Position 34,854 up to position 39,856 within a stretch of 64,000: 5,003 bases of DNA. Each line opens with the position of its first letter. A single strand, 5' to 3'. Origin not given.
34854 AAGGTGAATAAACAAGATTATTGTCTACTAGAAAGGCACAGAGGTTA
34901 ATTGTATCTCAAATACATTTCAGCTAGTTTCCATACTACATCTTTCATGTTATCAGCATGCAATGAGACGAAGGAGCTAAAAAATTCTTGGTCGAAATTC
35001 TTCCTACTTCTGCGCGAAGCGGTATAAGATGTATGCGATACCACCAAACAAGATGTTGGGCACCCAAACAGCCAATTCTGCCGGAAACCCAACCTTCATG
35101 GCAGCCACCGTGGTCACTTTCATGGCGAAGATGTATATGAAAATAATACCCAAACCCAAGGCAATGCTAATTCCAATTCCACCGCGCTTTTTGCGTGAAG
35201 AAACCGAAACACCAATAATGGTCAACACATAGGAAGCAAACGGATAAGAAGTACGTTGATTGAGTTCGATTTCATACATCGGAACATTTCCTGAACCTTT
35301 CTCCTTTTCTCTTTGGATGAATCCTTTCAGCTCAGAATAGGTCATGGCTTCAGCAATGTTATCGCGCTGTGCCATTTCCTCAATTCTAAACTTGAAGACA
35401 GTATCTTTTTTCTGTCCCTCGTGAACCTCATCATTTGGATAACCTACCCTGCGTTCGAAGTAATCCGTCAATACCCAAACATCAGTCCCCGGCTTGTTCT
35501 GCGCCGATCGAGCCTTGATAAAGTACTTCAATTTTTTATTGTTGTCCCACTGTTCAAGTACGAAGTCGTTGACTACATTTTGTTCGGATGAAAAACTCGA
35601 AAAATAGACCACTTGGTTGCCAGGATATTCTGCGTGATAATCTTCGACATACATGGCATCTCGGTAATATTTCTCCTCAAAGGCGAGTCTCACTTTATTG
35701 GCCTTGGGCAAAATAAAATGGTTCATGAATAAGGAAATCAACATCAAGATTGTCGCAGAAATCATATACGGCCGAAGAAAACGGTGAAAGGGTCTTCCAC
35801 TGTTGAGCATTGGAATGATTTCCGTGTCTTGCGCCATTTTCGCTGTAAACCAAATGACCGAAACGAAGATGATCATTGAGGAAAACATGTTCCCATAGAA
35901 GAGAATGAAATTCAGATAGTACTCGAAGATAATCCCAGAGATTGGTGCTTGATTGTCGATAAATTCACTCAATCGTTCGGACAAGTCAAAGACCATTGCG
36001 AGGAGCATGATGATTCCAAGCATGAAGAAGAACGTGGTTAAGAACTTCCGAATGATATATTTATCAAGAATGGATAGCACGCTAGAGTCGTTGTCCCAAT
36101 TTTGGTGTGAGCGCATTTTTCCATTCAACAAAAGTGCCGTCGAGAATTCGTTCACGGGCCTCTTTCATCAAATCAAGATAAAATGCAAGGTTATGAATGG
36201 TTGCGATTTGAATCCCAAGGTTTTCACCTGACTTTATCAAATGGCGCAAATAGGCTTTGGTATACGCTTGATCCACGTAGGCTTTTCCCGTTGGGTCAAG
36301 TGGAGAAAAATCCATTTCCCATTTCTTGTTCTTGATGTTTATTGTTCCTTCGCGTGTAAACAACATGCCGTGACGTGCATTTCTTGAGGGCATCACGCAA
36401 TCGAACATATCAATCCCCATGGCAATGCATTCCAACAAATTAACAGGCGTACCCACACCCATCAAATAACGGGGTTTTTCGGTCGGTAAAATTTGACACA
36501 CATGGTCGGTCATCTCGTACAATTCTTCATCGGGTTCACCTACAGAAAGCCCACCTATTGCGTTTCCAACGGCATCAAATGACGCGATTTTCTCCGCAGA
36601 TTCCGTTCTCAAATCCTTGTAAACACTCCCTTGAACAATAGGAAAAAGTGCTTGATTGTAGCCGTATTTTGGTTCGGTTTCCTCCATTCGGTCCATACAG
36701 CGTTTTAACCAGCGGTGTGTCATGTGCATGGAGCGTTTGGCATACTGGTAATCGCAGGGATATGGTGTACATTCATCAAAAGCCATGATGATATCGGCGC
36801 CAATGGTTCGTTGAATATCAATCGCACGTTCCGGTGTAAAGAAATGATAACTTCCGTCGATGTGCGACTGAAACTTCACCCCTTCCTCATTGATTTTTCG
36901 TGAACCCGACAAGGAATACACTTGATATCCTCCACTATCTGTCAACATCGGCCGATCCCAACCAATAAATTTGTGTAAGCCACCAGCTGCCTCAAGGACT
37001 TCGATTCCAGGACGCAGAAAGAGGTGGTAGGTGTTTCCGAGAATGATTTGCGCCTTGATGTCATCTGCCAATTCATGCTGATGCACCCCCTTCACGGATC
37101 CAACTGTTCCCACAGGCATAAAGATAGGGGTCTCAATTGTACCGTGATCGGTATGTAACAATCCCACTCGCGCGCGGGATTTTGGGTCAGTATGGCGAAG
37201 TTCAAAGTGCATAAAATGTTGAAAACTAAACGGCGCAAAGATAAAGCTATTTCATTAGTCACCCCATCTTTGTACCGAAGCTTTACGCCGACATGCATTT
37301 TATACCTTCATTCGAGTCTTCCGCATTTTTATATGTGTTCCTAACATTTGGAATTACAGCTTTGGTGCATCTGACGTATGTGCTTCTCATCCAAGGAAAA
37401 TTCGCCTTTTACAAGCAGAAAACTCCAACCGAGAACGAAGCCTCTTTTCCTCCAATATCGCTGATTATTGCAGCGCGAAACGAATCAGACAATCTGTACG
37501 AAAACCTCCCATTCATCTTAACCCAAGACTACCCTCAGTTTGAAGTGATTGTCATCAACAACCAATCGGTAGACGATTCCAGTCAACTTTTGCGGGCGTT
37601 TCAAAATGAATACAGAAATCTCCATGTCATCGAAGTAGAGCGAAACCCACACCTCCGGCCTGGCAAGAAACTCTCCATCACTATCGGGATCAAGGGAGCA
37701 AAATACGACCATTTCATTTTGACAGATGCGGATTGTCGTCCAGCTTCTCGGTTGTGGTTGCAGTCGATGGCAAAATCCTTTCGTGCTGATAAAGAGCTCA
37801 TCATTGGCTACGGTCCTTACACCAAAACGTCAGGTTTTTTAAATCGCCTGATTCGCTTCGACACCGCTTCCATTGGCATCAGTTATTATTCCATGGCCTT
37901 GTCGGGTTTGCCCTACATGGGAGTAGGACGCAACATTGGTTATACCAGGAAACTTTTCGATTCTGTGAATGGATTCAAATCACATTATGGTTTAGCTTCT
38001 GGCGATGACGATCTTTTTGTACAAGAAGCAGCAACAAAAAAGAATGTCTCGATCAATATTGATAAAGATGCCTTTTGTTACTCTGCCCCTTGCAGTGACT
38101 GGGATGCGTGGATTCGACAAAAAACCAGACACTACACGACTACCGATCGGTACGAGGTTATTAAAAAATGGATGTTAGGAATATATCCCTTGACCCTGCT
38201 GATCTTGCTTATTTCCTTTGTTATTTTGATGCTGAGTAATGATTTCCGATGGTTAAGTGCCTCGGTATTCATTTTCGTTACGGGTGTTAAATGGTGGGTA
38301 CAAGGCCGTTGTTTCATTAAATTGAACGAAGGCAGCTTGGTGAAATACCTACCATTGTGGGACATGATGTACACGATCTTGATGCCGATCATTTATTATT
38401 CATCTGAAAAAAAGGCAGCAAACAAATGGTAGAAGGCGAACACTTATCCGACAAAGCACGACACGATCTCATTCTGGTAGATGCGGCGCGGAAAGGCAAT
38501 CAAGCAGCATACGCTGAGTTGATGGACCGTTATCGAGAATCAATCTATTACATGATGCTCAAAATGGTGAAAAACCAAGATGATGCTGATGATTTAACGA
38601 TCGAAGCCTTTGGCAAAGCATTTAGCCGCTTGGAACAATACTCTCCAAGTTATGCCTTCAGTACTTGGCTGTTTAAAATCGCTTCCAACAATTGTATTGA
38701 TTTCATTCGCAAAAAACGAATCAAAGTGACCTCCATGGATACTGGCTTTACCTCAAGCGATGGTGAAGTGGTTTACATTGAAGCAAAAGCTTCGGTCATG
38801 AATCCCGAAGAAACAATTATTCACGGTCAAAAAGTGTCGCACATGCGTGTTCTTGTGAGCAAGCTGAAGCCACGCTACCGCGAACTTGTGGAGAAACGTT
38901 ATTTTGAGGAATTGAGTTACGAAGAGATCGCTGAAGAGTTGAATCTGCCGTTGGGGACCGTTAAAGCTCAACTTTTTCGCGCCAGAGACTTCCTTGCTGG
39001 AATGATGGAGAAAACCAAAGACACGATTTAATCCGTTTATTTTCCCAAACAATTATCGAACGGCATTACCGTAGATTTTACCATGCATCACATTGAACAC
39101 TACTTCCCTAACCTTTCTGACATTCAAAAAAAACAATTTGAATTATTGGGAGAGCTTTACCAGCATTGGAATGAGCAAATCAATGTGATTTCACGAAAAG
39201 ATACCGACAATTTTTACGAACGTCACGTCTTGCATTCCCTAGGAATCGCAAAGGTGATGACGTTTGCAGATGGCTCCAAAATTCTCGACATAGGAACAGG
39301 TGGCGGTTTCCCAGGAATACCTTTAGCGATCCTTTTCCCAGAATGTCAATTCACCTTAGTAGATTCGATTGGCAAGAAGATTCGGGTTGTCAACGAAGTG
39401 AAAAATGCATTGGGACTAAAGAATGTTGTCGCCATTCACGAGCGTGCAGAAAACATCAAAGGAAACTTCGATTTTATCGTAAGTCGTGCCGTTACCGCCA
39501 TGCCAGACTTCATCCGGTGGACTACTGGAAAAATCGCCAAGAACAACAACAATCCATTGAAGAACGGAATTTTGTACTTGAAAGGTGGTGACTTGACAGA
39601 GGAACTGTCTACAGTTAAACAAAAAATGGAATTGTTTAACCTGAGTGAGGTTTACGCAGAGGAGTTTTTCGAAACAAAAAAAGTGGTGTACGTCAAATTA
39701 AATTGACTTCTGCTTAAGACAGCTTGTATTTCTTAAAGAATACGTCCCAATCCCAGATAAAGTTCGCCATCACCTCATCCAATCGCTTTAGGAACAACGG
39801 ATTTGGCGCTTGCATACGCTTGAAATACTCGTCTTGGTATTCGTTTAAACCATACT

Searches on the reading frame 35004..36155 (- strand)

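Call 61: search_protein_families(library=pfam, proteins=[window:35004-36155:-], max_evalue=0.01)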
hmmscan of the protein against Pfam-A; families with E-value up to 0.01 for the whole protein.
window:35004-36155:- (383 aa): 1 family
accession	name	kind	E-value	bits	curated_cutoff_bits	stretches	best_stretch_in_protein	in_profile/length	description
PF03739.19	LptF_LptG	-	1.4e-59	202.3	27.9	1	32-378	1-351/353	Lipopolysaccharide export system permease LptF/LptG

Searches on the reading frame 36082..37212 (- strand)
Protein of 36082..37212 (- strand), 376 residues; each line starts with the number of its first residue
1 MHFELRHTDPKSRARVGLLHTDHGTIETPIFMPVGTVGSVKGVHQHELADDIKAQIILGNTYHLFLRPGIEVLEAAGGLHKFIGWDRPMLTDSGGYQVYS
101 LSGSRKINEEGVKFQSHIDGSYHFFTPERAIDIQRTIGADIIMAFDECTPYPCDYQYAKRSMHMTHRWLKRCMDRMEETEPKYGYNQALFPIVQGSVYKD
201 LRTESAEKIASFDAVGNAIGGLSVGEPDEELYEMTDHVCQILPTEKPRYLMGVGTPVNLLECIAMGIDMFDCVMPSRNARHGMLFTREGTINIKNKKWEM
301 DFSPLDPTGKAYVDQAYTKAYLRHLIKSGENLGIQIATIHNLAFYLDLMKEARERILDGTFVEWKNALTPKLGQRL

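Call 61: search_protein_families(library=pfam, proteins=[window:36082-37212:-], max_evalue=0.01)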
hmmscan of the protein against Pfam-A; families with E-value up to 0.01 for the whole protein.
window:36082-37212:- (376 aa): 1 family
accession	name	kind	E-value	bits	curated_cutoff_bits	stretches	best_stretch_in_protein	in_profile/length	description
PF01702.25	TGT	-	5.2e-161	536.1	26.3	1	13-369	2-352/357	Queuine tRNA-ribosyltransferase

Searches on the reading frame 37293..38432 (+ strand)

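Call 61: search_protein_families(library=pfam, proteins=[window:37293-38432:+], max_evalue=0.01)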
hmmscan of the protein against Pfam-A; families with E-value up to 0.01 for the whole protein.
window:37293-38432:+ (379 aa): 4 families
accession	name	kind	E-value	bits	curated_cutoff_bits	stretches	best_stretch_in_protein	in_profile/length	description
PF00535.33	Glycos_transf_2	-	6.6e-18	65.6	23.3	1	56-222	1-164/168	Glycosyl transferase family 2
PF13641.12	Glyco_tranf_2_3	-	1.8e-13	51.5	27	1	53-282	1-229/230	Glycosyltransferase like family 2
PF13632.12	Glyco_trans_2_3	-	2.1e-07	31.4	27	1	173-330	35-190/198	Glycosyl transferase family group 2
PF13506.12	Glyco_transf_21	-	0.00062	19.7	21.7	1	115-230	9-122/174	Glycosyl transferase family 21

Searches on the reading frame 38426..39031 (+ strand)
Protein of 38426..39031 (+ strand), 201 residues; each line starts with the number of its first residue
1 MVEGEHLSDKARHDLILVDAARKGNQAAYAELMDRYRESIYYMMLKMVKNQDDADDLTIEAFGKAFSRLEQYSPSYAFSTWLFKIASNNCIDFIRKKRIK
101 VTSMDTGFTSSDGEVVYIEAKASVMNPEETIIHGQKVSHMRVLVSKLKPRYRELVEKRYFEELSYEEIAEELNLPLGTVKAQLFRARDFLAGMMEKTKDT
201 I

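Call 61: search_protein_families(library=pfam, proteins=[window:38426-39031:+], max_evalue=0.01)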
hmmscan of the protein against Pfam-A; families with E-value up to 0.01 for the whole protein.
window:38426-39031:+ (201 aa): 6 families
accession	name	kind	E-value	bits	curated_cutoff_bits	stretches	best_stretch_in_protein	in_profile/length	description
PF08281.18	Sigma70_r4_2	-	4e-17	62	25.7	1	143-189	7-53/54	Sigma-70, region 4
PF04542.20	Sigma70_r2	-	2.1e-14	53.5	24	1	32-98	1-69/71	Sigma-70 region 2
PF04545.22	Sigma70_r4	-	8.4e-12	44.9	24.1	1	145-188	3-46/50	Sigma-70, region 4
PF07638.17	Sigma70_ECF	-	4.4e-06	27.2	21.1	1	18-191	8-180/185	ECF sigma factor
PF06530.18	Phage_antitermQ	-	0.0044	17.4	26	1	144-196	60-112/118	Phage antitermination protein Q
PF13412.12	HTH_24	-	0.0058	16.6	21.9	0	163-185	18-40/48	Winged helix-turn-helix DNA-binding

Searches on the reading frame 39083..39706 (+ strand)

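Call 61: search_protein_families(library=pfam, proteins=[window:39083-39706:+], max_evalue=0.01)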
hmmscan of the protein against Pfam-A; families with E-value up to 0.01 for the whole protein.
window:39083-39706:+ (207 aa): 6 families
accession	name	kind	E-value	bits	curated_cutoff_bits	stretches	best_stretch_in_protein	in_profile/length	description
PF02527.21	GidB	-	1.3e-40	139.1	27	1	16-190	2-171/184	rRNA small subunit methyltransferase G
PF13847.12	Methyltransf_31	-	7.2e-10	39.2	27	1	63-144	3-91/145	Methyltransferase domain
PF13649.12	Methyltransf_25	-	4.5e-05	24.5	27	1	67-139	1-76/97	Methyltransferase domain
PF05175.20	MTS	-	0.00018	21.6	23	1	62-134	30-104/170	Methyltransferase small domain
PF03848.20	TehB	-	0.00061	19.7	20.4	1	45-138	13-105/193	Tellurite resistance protein TehB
PF08242.18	Methyltransf_12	-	0.0049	18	30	1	68-137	1-74/98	Methyltransferase domain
